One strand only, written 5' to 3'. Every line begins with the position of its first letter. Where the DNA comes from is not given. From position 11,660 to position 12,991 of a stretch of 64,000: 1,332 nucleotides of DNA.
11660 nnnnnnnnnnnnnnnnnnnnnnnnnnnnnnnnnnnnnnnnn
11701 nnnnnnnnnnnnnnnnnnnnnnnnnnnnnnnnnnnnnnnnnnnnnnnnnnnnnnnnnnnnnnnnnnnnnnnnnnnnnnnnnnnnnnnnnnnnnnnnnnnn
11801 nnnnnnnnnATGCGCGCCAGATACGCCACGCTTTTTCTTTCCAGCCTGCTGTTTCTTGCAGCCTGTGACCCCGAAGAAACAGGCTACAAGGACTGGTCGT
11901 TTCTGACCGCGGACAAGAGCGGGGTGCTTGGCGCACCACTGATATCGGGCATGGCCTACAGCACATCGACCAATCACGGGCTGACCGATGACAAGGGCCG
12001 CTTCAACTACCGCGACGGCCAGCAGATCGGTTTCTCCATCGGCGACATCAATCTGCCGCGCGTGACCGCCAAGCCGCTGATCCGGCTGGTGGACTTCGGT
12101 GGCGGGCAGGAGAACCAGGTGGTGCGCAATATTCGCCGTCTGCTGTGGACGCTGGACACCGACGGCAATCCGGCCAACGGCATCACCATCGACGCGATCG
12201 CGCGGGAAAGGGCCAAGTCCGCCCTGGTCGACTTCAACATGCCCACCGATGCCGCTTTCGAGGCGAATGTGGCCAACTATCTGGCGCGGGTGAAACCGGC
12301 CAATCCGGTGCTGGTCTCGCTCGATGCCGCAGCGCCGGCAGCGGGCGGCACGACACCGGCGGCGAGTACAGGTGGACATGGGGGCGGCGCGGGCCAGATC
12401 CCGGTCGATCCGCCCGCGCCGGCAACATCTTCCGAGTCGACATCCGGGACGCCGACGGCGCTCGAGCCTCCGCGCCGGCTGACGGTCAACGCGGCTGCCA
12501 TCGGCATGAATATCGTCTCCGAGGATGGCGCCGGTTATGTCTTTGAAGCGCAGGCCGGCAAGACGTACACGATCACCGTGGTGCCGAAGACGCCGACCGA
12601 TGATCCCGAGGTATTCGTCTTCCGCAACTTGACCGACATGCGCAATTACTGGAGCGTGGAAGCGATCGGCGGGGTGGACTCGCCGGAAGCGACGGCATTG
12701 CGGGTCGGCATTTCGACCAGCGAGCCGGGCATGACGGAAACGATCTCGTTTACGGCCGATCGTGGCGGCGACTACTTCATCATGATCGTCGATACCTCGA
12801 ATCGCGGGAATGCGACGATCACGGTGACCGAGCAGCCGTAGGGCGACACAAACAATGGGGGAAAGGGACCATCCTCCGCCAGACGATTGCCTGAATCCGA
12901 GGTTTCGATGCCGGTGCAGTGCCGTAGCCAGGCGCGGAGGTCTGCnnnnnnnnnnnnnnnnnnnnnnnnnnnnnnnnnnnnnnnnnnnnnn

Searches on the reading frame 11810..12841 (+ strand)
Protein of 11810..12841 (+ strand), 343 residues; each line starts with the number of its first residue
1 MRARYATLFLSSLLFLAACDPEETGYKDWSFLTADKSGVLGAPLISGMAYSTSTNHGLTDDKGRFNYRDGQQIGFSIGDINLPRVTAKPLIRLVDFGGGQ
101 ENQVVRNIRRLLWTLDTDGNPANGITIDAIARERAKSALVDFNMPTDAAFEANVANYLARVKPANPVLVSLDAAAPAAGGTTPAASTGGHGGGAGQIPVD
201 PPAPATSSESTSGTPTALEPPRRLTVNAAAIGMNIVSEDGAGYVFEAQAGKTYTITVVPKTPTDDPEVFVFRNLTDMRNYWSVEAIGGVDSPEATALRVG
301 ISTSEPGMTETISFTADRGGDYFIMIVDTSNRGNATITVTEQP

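Call 3: search_protein_families(library=pfam, proteins=[window:11810-12841:+])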
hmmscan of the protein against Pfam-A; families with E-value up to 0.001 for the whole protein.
window:11810-12841:+ (343 aa): 0 families

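Call 6: search_protein_families(library=ncbifam, proteins=[window:11810-12841:+], max_evalue=0.01)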
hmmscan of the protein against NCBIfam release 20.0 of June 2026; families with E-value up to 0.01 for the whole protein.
window:11810-12841:+ (343 aa): 1 family
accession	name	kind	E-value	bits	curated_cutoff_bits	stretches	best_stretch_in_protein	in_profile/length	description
NF037974.1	SslE_AcfD_Zn_LP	subfamily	8.9e-05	20.5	800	1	45-112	182-248/1403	SslE/AcfD family lipoprotein zinc metalloprotease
